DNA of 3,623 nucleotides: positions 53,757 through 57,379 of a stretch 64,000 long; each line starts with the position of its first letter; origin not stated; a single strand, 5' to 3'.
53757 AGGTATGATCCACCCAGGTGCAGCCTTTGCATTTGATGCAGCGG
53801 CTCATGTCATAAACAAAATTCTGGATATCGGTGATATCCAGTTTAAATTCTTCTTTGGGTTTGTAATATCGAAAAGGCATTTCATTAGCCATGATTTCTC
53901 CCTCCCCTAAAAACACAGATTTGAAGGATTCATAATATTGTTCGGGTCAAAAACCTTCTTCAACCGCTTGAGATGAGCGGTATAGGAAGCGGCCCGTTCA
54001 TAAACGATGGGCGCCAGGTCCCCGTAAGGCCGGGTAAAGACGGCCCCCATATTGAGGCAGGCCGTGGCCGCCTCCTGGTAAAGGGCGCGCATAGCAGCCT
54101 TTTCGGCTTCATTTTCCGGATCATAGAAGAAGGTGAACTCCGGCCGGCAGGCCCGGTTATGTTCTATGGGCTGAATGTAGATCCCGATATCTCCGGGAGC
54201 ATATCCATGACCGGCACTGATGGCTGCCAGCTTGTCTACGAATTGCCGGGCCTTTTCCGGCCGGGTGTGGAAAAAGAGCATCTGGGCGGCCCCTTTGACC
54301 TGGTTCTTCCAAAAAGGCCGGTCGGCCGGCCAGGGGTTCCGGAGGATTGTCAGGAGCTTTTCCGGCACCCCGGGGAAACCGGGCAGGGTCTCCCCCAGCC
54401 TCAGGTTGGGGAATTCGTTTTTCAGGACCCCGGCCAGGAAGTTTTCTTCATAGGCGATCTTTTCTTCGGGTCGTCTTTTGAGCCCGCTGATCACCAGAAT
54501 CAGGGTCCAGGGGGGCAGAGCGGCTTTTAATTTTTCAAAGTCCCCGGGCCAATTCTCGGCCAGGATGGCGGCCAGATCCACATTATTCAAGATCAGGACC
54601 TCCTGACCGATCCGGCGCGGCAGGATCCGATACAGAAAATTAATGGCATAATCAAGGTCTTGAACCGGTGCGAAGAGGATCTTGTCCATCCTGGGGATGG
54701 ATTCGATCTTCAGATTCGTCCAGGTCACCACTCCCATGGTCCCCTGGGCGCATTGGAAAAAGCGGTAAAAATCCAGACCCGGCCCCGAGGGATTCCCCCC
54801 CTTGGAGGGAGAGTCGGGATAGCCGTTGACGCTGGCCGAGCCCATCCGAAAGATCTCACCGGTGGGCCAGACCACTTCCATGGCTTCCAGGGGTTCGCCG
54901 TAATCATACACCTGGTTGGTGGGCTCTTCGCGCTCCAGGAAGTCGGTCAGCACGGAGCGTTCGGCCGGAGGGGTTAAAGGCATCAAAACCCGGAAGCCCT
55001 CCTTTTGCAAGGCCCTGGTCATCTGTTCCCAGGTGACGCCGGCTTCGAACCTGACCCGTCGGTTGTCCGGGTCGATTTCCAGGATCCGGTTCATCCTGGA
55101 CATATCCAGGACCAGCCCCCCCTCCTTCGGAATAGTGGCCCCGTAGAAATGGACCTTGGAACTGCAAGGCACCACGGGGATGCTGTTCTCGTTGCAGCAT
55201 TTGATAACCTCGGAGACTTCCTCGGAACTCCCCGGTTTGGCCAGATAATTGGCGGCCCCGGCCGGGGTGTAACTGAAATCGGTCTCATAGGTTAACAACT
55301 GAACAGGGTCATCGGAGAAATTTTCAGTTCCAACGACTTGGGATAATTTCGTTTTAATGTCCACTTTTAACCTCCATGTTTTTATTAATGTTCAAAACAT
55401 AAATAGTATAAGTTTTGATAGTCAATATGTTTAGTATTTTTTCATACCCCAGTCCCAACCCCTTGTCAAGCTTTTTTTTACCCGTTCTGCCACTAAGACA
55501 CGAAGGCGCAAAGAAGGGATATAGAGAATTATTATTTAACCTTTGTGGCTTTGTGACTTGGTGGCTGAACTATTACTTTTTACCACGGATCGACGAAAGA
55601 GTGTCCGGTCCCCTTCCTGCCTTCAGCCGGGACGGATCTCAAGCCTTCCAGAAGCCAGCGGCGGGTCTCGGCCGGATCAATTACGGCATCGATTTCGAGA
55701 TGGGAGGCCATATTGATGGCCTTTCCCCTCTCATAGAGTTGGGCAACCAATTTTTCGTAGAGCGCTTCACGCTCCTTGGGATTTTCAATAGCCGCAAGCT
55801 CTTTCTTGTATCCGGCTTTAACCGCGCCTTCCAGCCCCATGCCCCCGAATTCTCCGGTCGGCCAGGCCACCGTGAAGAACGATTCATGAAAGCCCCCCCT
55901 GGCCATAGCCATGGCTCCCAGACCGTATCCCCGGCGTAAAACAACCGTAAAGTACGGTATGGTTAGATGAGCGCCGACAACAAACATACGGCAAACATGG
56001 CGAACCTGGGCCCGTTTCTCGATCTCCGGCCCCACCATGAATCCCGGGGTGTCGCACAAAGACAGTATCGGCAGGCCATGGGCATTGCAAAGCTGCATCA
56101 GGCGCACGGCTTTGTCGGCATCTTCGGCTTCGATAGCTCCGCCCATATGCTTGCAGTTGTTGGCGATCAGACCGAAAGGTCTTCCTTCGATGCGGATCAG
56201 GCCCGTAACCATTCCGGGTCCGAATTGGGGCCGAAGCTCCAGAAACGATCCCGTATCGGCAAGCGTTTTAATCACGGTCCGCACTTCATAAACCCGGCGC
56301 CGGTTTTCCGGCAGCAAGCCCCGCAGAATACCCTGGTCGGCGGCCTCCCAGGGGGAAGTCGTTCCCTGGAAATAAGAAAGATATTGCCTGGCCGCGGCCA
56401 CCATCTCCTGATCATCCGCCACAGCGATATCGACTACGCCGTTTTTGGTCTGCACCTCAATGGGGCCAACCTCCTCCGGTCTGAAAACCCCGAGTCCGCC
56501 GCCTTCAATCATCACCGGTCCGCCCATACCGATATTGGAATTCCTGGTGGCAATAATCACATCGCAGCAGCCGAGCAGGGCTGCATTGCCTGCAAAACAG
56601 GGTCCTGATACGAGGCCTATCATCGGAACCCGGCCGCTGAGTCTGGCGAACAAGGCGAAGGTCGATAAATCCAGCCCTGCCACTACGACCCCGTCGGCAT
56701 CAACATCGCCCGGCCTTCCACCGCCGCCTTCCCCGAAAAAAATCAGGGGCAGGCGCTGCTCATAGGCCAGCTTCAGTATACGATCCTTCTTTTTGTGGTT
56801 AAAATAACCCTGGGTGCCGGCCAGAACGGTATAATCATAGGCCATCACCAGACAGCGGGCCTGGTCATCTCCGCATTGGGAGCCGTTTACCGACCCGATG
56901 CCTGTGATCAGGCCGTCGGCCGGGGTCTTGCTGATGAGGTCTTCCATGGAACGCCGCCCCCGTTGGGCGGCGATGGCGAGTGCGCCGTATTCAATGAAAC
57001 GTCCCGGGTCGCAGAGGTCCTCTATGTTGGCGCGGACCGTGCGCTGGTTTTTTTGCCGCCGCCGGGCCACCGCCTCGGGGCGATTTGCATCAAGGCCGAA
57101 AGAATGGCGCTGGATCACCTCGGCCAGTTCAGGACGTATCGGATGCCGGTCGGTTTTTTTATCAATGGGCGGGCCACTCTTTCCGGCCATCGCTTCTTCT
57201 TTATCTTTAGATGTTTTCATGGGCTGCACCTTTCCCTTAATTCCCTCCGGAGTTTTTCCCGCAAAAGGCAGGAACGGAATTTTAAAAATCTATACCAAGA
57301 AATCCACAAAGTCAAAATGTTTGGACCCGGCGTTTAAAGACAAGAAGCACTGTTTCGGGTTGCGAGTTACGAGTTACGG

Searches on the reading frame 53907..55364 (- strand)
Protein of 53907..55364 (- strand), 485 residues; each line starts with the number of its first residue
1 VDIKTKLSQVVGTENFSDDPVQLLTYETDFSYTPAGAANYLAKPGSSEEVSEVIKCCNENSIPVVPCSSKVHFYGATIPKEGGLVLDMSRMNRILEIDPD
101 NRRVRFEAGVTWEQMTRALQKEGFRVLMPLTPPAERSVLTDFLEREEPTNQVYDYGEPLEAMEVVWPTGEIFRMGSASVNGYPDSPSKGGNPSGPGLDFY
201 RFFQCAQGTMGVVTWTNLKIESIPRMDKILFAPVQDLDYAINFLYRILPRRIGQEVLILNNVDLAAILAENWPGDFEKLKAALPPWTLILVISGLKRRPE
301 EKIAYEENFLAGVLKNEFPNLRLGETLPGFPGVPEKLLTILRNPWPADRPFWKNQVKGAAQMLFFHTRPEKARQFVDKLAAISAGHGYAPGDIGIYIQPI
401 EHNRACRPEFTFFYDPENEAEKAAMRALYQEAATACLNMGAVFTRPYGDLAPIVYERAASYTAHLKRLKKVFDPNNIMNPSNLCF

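Call 82: search_protein_families(library=pfam, proteins=[window:53907-55364:-], max_evalue=0.001)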
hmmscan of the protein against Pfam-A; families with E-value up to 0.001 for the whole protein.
window:53907-55364:- (485 aa): 2 families
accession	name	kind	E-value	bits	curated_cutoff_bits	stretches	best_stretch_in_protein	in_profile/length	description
PF01565.28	FAD_binding_4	-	8.3e-24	84.3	26.4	1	40-126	3-88/139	FAD binding domain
PF02913.24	FAD-oxidase_C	-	2.5e-05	24.6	21.2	1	410-482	171-247/248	FAD linked oxidases, C-terminal domain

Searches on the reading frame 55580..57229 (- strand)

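Call 49: search_protein_families(library=pfam, proteins=[window:55580-57229:-], max_evalue=0.01)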
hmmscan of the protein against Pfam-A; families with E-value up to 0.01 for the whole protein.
window:55580-57229:- (549 aa): 3 families
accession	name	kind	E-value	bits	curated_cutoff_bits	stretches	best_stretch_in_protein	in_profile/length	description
PF01039.27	Carboxyl_trans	-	1.2e-74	252.2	22.3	1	58-527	3-472/493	Carboxyl transferase domain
PF03255.19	ACCA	-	1.6e-12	47.7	23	1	357-445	119-207/310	Acetyl co-enzyme A carboxylase carboxyltransferase-like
PF00378.25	ECH_1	-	0.0041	16.9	27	0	199-235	87-123/251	Enoyl-CoA hydratase/isomerase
